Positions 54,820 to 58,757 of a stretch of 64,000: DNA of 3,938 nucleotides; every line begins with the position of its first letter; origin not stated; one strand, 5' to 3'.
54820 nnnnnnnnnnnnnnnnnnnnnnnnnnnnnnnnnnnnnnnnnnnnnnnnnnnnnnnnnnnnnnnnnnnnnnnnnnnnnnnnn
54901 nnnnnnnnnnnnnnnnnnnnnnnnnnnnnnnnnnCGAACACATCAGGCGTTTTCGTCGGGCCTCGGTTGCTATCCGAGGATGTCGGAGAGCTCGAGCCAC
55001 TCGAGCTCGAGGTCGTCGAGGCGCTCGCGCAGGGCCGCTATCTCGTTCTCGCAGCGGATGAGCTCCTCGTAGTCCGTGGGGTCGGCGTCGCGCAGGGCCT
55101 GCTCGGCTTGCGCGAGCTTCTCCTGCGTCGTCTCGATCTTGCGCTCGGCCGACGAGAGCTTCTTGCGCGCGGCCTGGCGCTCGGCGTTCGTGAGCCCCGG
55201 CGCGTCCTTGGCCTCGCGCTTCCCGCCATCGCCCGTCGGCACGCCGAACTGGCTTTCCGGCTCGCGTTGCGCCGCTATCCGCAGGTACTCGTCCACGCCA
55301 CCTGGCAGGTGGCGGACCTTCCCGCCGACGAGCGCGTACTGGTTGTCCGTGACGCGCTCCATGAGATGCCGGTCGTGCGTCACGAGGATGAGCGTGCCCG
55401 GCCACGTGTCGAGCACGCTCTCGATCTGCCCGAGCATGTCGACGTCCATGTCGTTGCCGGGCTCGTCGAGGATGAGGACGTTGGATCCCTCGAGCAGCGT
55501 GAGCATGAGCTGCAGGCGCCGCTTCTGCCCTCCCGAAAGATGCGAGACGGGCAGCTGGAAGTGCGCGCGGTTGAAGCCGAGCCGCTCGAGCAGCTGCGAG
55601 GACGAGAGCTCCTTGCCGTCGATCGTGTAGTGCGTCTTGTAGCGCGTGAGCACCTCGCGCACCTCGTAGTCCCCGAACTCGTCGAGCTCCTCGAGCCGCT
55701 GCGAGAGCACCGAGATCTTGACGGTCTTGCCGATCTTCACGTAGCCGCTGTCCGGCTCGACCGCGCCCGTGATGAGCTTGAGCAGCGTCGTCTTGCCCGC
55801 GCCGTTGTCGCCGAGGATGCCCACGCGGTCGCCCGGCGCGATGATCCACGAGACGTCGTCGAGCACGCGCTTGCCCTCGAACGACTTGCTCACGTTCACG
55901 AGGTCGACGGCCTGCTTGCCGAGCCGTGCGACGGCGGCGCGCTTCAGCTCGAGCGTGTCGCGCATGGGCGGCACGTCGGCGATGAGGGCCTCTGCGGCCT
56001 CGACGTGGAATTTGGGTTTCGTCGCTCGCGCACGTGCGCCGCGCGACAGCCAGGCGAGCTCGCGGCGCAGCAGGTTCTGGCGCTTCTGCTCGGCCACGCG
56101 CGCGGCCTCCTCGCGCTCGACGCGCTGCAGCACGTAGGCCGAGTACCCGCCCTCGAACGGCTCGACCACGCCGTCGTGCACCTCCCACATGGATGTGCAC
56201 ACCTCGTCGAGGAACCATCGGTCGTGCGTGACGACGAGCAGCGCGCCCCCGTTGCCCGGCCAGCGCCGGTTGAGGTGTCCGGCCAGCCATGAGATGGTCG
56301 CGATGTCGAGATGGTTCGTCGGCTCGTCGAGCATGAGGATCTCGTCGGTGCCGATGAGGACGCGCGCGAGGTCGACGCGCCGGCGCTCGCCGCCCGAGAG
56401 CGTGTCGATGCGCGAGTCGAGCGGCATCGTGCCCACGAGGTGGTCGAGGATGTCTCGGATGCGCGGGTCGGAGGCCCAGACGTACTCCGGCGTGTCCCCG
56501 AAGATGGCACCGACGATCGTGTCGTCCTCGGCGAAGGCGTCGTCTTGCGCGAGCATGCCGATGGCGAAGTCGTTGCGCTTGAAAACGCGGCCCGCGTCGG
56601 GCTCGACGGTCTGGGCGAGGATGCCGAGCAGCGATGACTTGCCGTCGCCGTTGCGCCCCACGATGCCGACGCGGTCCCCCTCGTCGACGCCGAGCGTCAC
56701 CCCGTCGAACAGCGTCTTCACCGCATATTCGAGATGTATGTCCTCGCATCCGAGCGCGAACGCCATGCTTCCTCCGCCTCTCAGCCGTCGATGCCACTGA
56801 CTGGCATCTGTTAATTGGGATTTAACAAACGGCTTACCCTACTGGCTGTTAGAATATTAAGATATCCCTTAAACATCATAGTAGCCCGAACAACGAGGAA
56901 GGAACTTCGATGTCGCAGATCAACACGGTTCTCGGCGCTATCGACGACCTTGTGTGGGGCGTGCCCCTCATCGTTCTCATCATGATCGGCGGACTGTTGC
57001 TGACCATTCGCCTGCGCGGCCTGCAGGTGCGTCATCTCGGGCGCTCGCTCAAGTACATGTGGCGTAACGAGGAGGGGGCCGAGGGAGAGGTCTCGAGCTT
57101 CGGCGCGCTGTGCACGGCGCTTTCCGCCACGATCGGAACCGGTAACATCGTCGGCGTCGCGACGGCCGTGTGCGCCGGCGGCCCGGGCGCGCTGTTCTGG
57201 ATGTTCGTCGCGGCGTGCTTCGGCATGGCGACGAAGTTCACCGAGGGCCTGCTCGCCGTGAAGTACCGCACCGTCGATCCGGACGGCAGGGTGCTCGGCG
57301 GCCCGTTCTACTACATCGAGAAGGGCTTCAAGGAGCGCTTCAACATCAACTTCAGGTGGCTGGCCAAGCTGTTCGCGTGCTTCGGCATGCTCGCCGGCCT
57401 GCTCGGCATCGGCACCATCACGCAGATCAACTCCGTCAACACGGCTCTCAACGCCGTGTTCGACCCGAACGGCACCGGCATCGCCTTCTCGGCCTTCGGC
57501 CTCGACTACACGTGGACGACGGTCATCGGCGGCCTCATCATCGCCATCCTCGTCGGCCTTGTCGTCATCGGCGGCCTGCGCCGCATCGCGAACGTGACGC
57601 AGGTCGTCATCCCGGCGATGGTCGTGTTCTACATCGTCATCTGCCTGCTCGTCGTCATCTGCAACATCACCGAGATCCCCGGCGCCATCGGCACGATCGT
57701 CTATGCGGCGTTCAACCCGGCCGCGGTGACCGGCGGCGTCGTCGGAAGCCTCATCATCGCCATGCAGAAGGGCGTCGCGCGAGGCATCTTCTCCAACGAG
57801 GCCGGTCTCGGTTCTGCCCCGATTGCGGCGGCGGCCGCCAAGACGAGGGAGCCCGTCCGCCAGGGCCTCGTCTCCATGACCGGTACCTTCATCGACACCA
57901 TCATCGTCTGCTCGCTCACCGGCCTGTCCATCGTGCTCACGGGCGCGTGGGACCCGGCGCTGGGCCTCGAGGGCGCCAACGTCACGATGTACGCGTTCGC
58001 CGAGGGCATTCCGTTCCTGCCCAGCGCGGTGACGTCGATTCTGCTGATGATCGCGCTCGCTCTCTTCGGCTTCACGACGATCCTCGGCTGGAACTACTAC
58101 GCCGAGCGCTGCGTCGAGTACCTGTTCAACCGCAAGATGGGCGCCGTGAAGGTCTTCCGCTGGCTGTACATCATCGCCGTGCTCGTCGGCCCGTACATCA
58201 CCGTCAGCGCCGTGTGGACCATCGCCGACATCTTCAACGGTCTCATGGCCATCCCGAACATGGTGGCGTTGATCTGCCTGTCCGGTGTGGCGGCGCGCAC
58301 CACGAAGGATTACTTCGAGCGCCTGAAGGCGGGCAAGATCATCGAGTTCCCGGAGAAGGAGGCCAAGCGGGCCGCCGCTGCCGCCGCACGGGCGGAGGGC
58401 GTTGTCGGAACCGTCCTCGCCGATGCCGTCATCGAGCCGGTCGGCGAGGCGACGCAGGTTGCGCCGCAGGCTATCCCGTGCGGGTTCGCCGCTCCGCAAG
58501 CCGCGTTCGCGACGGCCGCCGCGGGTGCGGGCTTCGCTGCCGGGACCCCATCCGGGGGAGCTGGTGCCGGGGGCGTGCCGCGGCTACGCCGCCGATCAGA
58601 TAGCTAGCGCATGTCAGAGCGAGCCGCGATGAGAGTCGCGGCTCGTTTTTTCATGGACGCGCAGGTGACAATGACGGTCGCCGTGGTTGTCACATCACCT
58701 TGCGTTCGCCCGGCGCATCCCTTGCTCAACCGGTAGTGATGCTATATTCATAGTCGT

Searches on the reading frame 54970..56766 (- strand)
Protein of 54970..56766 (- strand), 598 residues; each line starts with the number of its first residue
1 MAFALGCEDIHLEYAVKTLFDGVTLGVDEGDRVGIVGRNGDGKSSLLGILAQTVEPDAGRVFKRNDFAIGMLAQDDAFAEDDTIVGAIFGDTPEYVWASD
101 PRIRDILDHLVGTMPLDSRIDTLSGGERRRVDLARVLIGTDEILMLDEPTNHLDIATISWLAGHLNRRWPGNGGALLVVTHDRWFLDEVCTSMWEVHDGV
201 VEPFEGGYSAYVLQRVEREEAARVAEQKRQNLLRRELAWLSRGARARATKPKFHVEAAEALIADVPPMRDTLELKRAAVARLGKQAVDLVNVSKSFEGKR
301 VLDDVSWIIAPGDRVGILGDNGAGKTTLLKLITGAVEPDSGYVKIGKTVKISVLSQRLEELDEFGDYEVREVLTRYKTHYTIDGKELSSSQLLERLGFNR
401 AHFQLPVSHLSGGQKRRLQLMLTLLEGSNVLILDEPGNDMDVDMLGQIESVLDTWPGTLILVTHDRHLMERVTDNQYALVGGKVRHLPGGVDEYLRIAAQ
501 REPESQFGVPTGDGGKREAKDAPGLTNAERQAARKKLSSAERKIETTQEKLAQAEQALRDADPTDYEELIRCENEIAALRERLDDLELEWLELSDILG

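Call 38: search_protein_families(library=pfam, proteins=[window:54970-56766:-])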
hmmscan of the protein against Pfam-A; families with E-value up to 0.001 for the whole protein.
window:54970-56766:- (598 aa): 10 families
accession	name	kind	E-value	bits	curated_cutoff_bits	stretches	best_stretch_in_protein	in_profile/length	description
PF00005.33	ABC_tran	-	1.1e-48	165.7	25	2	302-436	1-135/137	ABC transporter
PF13304.12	AAA_21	-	1.4e-12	48.7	27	0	363-469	176-303/304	AAA domain, putative AbiEii toxin, Type IV TA system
PF12848.13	ABC_tran_Xtn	-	3.5e-08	33.9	25.9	1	194-251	1-57/85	ABC transporter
PF02463.25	SMC_N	-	4.2e-08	33.3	40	0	370-475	101-207/220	RecF/RecN/SMC N terminal domain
PF13476.12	AAA_23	-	1.1e-06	29.8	27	0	317-340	24-47/201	AAA domain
PF13555.12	AAA_29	-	3.3e-06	27.2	27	0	19-47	11-39/61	P-loop containing region of AAA domain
PF16326.10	ABC_tran_CTD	-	3.7e-06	27.5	32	1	534-594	7-68/69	ABC transporter C-terminal domain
PF00006.31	ATP-synt_ab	-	8.5e-05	22.7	29.5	0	307-345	9-49/213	ATP synthase alpha/beta family, nucleotide-binding domain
PF01926.29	MMR_HSR1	-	0.00018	22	21.9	0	314-336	1-23/113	50S ribosome-binding GTPase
PF13191.12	AAA_16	-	0.00052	21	32.6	0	317-360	29-75/167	AAA ATPase domain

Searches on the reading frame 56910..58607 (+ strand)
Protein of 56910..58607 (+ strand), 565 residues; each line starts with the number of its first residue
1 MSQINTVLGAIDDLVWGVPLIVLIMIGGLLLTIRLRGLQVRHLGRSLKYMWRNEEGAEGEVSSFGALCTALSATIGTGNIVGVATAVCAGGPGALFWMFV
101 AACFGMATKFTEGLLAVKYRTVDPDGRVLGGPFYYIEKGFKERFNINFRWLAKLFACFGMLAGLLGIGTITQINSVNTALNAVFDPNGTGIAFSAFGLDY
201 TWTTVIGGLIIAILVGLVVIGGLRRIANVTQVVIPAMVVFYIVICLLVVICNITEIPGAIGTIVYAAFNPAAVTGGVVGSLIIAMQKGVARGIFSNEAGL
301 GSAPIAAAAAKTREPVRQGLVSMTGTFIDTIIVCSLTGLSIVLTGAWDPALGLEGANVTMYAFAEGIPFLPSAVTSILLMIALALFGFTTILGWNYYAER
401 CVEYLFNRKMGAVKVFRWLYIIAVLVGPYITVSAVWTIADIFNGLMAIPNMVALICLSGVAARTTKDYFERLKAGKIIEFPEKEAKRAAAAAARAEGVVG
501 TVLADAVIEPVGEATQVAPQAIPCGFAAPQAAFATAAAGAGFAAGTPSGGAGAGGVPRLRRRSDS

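Call 38: search_protein_families(library=pfam, proteins=[window:56910-58607:+])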
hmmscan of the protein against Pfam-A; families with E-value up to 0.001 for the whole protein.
window:56910-58607:+ (565 aa): 1 family
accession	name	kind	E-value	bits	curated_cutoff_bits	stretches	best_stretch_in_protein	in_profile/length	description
PF01235.23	Na_Ala_symp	-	2.6e-138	462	24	1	52-476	4-387/392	Sodium:alanine symporter family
